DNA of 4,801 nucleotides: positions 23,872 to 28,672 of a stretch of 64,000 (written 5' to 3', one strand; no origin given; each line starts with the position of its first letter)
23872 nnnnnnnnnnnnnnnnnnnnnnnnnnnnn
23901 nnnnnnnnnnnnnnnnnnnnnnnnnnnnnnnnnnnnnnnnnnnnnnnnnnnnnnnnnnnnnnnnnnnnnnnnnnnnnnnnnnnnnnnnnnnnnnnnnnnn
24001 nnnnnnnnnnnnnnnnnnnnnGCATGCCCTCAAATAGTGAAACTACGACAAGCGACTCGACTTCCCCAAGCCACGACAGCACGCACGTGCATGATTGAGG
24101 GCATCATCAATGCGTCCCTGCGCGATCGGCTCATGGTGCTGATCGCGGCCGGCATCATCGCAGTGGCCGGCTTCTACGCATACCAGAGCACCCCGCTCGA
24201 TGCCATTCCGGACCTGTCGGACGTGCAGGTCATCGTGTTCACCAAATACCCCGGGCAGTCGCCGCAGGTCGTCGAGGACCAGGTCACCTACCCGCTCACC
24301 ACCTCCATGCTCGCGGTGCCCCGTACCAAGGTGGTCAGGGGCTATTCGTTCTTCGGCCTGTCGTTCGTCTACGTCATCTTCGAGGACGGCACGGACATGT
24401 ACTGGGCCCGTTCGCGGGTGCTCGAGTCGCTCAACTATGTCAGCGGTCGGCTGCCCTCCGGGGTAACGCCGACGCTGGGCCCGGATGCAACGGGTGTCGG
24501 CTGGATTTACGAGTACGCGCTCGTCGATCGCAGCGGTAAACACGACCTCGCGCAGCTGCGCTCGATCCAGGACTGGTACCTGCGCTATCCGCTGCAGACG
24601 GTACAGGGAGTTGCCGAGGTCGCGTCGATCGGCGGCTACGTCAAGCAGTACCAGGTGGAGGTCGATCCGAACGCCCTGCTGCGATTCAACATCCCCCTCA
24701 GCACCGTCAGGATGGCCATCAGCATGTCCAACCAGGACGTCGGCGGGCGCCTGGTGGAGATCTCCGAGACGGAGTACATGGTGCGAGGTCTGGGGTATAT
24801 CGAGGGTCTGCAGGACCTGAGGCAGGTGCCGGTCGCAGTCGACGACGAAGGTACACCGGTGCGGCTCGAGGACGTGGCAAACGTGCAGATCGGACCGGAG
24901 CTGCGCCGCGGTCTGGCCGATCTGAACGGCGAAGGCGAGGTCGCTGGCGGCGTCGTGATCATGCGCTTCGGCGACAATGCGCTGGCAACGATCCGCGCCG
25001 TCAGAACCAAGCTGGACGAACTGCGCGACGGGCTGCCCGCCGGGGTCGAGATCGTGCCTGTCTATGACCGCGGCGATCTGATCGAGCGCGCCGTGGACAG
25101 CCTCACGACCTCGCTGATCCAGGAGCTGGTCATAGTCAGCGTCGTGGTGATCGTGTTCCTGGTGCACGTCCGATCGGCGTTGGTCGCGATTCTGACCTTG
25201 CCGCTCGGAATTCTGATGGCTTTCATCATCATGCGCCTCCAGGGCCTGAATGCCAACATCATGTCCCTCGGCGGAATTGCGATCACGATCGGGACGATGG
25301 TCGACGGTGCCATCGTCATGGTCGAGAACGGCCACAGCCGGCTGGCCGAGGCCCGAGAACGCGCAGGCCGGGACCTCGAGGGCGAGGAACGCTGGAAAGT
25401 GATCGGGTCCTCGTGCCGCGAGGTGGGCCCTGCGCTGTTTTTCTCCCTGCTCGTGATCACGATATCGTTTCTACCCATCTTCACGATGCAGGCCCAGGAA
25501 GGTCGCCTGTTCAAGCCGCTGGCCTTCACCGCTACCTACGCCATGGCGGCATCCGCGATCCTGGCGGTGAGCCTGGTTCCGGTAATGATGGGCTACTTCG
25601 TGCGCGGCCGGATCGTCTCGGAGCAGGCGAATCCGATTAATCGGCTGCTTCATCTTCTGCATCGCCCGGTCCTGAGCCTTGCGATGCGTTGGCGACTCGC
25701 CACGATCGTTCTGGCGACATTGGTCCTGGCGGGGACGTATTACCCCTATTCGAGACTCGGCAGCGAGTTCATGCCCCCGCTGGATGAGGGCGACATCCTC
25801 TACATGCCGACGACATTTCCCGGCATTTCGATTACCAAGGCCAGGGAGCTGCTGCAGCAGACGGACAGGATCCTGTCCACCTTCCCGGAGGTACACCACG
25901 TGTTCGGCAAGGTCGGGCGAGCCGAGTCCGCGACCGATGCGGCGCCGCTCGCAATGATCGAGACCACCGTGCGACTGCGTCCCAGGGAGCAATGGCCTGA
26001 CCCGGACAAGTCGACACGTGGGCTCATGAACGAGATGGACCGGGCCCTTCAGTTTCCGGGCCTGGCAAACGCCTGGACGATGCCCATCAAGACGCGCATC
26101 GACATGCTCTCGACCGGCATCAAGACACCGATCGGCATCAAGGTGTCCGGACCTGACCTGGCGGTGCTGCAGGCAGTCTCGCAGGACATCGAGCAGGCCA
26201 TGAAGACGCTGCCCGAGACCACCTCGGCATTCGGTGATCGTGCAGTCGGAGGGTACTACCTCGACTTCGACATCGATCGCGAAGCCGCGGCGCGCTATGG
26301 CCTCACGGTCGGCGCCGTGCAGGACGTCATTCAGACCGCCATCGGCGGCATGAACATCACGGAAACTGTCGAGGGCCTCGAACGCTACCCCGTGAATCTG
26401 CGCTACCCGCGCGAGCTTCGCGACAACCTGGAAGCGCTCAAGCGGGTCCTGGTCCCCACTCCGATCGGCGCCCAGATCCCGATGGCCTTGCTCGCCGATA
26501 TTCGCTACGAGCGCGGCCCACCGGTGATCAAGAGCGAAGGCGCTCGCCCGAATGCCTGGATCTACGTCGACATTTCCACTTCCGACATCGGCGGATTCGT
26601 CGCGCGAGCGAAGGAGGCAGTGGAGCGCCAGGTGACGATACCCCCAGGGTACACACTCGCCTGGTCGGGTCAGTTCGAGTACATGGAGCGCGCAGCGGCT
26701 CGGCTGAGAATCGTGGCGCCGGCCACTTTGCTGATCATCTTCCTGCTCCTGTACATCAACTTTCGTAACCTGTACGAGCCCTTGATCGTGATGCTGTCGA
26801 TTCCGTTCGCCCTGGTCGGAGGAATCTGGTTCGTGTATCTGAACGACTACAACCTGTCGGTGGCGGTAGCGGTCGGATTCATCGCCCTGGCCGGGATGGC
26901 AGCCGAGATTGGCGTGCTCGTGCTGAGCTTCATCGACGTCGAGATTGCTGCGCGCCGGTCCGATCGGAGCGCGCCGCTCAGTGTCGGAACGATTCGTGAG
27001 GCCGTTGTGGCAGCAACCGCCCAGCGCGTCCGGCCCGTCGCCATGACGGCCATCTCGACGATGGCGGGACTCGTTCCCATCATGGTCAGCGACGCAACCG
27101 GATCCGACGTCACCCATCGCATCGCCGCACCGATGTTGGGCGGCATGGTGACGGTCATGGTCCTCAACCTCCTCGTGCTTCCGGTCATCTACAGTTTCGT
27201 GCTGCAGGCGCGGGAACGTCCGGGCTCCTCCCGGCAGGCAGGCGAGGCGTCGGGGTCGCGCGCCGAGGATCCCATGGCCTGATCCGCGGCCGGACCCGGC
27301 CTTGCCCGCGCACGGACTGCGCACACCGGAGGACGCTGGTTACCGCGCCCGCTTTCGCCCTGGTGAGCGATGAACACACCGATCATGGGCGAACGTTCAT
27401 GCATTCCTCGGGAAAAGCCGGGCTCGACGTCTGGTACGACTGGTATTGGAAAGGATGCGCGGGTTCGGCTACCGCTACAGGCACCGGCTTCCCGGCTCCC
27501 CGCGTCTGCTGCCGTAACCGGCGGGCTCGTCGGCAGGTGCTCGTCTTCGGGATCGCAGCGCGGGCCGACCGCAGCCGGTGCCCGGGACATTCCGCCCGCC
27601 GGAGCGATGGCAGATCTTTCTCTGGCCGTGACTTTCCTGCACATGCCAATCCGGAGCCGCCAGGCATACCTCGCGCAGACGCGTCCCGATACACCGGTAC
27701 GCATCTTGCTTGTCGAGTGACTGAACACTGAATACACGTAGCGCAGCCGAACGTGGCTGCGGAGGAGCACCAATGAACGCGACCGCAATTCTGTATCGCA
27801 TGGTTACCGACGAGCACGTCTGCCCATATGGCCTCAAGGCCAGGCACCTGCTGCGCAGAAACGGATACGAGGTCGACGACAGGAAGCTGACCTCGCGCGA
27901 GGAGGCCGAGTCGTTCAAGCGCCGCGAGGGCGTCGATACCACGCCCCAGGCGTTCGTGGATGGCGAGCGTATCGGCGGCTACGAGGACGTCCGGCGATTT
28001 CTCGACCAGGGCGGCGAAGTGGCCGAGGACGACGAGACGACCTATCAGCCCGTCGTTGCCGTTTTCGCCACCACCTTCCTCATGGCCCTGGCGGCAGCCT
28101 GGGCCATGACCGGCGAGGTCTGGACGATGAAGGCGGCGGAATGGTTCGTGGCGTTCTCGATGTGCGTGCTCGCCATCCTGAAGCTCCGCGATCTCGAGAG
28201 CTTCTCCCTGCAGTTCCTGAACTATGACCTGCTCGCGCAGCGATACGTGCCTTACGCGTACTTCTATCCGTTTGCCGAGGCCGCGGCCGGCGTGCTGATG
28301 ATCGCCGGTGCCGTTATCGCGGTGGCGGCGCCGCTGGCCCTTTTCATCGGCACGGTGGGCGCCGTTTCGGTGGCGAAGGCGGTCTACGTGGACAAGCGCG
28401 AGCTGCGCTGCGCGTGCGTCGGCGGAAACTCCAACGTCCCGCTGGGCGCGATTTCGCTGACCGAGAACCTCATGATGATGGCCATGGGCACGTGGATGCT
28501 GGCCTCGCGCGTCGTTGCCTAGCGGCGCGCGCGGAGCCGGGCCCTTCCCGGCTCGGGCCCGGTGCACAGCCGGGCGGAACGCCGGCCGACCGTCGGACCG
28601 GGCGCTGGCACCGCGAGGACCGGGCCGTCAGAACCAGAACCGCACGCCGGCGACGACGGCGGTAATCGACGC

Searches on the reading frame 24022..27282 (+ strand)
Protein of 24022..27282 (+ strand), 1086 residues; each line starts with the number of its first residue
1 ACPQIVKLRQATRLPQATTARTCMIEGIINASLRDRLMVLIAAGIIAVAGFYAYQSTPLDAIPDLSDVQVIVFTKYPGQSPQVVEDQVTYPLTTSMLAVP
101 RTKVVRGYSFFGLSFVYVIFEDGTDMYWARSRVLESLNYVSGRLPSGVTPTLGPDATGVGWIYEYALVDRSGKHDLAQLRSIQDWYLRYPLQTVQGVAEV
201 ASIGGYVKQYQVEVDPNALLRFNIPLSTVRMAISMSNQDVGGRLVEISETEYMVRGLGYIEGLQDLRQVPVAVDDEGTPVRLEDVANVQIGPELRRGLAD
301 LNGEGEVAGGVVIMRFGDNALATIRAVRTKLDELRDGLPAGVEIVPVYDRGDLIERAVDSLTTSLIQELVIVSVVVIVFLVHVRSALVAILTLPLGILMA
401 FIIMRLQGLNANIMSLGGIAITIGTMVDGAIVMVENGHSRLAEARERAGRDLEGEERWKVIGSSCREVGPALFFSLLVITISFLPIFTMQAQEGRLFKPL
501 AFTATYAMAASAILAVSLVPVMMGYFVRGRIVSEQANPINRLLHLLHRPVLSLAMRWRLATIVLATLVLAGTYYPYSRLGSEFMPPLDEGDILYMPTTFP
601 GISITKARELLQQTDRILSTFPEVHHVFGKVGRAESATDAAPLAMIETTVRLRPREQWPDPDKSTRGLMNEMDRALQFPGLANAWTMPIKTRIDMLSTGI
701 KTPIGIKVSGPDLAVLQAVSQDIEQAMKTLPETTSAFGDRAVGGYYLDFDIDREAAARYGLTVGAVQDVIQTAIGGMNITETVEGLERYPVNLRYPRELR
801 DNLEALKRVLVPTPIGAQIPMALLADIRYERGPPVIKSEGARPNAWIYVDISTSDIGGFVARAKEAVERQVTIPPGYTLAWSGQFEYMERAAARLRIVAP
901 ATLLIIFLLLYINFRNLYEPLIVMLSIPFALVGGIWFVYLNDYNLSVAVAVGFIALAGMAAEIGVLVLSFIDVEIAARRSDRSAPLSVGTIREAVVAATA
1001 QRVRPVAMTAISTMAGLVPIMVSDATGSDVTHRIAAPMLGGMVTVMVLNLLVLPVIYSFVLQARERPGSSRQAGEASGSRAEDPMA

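Call 45: search_protein_families(library=pfam, proteins=[window:24022-27282:+], max_evalue=0.0001)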
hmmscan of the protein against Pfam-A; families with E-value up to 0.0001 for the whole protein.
window:24022-27282:+ (1086 aa): 1 family
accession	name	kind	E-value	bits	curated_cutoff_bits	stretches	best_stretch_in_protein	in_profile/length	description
PF00873.25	ACR_tran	-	1.2e-239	798.4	28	1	28-1060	1-1020/1021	AcrB/AcrD/AcrF family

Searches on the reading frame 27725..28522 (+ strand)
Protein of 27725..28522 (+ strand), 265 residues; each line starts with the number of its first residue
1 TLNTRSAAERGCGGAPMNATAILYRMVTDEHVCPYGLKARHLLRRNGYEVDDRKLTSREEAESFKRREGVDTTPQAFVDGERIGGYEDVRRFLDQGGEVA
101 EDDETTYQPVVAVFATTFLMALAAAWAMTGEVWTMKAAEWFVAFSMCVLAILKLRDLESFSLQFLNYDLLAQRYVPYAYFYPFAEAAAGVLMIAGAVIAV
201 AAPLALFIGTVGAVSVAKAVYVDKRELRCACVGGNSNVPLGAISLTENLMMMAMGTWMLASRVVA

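Call 45: search_protein_families(library=pfam, proteins=[window:27725-28522:+], max_evalue=0.0001)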
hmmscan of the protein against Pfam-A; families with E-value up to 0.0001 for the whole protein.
window:27725-28522:+ (265 aa): 2 families
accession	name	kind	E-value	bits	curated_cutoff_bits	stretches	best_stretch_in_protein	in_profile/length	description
PF07291.16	MauE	-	4.1e-13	50.2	27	1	133-260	3-127/128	Methylamine utilisation protein MauE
PF00462.30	Glutaredoxin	-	4e-07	30.6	22.9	1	31-83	7-60/60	Glutaredoxin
